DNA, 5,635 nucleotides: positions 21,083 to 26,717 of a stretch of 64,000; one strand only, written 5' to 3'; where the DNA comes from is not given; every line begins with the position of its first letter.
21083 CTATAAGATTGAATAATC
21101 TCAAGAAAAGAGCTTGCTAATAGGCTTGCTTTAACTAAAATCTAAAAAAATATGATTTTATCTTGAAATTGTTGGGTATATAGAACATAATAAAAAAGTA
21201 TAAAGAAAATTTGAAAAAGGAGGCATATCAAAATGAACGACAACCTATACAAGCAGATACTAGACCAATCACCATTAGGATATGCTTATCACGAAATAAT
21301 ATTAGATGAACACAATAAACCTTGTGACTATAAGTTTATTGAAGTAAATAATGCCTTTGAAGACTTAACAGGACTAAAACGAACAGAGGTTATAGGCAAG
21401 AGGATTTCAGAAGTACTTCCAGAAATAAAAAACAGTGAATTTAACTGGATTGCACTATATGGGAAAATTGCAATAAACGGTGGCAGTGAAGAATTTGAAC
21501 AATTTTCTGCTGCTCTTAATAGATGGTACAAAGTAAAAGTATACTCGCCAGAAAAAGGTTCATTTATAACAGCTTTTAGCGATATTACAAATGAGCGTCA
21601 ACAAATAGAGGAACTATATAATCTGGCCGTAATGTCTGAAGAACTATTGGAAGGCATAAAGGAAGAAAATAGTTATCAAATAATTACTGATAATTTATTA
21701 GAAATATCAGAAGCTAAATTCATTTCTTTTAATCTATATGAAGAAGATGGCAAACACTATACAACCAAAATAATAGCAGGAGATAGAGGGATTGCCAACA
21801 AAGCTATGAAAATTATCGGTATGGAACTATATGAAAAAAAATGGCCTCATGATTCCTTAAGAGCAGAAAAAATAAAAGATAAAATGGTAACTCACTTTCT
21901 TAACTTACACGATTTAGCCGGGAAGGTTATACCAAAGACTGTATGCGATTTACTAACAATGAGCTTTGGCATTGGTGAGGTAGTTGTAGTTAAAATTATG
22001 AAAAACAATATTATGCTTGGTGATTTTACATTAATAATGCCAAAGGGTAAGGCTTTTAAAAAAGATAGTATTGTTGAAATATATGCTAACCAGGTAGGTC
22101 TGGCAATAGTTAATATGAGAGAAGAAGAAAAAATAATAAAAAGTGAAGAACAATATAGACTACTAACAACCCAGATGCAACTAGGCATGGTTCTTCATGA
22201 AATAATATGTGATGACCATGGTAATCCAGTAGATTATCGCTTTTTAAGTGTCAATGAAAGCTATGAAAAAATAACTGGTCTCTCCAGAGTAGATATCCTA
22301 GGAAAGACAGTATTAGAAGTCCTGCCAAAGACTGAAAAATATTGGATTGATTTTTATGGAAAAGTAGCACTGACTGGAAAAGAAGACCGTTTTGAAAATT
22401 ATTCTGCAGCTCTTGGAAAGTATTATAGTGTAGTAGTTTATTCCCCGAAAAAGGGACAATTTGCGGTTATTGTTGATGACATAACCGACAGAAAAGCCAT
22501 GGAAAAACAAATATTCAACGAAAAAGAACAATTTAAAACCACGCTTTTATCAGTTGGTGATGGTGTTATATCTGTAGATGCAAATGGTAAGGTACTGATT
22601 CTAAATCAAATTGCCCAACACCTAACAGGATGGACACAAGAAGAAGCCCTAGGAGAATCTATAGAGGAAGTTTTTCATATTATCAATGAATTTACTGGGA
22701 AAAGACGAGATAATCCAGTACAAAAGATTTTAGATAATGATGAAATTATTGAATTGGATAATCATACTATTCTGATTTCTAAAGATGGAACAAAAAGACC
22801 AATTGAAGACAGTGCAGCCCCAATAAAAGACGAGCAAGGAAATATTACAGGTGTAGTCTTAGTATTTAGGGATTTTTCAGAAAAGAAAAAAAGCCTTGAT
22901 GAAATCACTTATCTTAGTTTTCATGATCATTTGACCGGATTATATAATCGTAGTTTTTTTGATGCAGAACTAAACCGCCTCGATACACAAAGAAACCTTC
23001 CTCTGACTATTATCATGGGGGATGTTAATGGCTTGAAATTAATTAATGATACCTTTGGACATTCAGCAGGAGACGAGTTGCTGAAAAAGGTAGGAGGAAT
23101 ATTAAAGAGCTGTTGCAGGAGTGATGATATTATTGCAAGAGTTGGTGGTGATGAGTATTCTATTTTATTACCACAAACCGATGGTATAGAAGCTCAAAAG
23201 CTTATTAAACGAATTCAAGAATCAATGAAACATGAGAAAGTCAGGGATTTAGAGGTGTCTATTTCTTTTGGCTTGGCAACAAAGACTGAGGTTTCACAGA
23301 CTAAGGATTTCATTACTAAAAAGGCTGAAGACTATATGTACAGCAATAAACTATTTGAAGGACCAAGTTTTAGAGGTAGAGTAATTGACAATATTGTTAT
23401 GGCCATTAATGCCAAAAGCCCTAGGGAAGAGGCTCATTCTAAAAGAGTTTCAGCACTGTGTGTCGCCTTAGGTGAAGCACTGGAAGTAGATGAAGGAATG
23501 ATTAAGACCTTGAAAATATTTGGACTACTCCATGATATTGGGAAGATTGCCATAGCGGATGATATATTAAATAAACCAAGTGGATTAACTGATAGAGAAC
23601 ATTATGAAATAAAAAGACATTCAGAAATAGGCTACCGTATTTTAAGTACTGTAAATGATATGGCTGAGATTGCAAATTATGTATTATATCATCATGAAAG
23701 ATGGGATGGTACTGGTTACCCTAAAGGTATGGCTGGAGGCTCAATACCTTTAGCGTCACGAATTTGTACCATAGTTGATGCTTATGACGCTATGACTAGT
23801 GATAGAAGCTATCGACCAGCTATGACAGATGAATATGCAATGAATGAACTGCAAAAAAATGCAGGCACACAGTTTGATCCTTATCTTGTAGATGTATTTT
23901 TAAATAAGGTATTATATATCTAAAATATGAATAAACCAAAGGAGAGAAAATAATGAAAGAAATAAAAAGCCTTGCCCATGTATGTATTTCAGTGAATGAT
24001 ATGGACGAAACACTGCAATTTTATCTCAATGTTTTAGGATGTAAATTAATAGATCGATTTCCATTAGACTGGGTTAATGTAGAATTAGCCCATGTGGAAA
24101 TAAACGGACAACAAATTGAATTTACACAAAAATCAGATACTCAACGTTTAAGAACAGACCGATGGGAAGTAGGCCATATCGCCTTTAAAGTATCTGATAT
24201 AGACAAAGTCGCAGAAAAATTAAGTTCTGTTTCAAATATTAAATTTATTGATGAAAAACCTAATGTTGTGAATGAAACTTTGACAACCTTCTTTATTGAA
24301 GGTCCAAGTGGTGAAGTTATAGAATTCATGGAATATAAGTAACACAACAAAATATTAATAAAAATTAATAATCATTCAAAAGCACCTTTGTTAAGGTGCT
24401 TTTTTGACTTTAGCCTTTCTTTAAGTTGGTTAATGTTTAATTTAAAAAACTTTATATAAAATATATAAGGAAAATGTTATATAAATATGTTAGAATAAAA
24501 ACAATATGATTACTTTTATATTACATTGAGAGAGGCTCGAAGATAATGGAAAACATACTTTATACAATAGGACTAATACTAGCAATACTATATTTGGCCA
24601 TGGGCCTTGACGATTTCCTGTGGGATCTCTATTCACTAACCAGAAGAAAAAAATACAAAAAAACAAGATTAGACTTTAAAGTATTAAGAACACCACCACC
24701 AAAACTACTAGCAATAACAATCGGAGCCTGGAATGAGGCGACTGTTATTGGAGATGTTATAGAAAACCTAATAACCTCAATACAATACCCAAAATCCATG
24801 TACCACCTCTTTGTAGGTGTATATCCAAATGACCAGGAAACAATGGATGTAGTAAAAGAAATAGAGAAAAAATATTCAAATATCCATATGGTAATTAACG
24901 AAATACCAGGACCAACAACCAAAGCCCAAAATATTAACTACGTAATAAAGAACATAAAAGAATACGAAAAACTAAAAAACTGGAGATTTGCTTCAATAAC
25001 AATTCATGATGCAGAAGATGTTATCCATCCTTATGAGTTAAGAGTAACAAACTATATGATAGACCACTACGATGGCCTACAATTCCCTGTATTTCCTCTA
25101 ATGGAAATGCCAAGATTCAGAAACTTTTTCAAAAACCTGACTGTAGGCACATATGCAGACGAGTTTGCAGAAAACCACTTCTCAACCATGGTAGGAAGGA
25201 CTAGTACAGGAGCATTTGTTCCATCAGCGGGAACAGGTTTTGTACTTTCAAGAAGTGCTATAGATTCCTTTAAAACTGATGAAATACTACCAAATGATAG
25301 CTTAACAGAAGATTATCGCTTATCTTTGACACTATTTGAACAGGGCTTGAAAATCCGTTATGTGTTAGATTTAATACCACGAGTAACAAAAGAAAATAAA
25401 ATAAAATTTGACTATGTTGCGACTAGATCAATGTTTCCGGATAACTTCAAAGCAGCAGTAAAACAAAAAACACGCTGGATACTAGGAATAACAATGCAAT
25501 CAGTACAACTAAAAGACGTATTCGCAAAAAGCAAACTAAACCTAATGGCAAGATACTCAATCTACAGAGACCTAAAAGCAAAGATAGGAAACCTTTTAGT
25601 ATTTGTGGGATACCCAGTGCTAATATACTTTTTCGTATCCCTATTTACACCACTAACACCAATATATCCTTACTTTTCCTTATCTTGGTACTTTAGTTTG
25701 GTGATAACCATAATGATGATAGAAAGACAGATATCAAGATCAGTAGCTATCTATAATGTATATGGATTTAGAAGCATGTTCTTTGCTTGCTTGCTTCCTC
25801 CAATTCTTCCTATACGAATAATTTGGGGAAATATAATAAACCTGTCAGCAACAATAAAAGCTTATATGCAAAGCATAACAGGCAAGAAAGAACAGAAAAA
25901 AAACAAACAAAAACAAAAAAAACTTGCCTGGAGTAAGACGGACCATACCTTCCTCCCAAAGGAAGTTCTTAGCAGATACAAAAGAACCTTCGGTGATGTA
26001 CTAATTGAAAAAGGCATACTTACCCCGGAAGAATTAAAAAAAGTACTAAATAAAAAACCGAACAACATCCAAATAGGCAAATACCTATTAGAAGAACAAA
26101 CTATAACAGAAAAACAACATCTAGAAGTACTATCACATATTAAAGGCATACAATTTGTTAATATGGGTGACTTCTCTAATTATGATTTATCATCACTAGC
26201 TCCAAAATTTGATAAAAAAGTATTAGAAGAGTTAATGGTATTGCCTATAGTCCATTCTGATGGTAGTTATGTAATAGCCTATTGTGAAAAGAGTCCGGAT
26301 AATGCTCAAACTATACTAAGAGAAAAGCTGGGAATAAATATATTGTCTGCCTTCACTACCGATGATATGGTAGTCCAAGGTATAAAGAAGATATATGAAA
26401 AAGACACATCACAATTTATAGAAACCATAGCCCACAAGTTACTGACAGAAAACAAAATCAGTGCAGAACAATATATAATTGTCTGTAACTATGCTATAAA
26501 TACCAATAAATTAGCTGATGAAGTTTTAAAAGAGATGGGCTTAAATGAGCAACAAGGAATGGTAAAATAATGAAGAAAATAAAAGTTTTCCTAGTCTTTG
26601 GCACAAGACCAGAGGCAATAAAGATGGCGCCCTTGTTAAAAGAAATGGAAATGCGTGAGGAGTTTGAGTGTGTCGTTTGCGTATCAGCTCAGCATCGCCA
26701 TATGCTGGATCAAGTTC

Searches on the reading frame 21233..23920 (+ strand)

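Call 79: search_protein_families(library=pfam, proteins=[window:21233-23920:+], max_evalue=0.000001)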
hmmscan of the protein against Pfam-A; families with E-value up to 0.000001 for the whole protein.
window:21233-23920:+ (896 aa): 8 families
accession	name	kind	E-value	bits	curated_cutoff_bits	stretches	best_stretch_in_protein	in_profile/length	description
PF13487.12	HD_5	-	6.6e-40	137.1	27.2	1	723-884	5-169/170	HD domain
PF00990.26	GGDEF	-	1.3e-33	116.5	23.8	1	563-706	2-155/161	Diguanylate cyclase, GGDEF domain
PF00989.32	PAS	-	7e-28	97.3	22.6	1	433-547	2-112/113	PAS fold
PF13426.13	PAS_9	-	1.7e-22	80.1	27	1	443-550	2-103/103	PAS domain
PF08448.16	PAS_4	-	2.3e-22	79.7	23.1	1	440-552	3-109/110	PAS fold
PF01966.28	HD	-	8.1e-19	68.5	22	1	734-854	3-116/116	HD domain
PF13188.13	PAS_8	-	9e-15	54.4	21.8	0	4-68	1-53/65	PAS domain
PF08447.18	PAS_3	-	5.4e-08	33.4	25.6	0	458-542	5-86/89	PAS fold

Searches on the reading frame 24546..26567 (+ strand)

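Call 79: search_protein_families(library=pfam, proteins=[window:24546-26567:+], max_evalue=0.000001)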
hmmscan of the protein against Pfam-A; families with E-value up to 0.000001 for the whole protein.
window:24546-26567:+ (674 aa): 2 families
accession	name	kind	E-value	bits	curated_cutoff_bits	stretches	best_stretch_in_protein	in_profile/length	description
PF13641.12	Glyco_tranf_2_3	-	1.7e-43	149.7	27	1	52-313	1-229/230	Glycosyltransferase like family 2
PF13632.12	Glyco_trans_2_3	-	4.6e-25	89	27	1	151-385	2-189/198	Glycosyl transferase family group 2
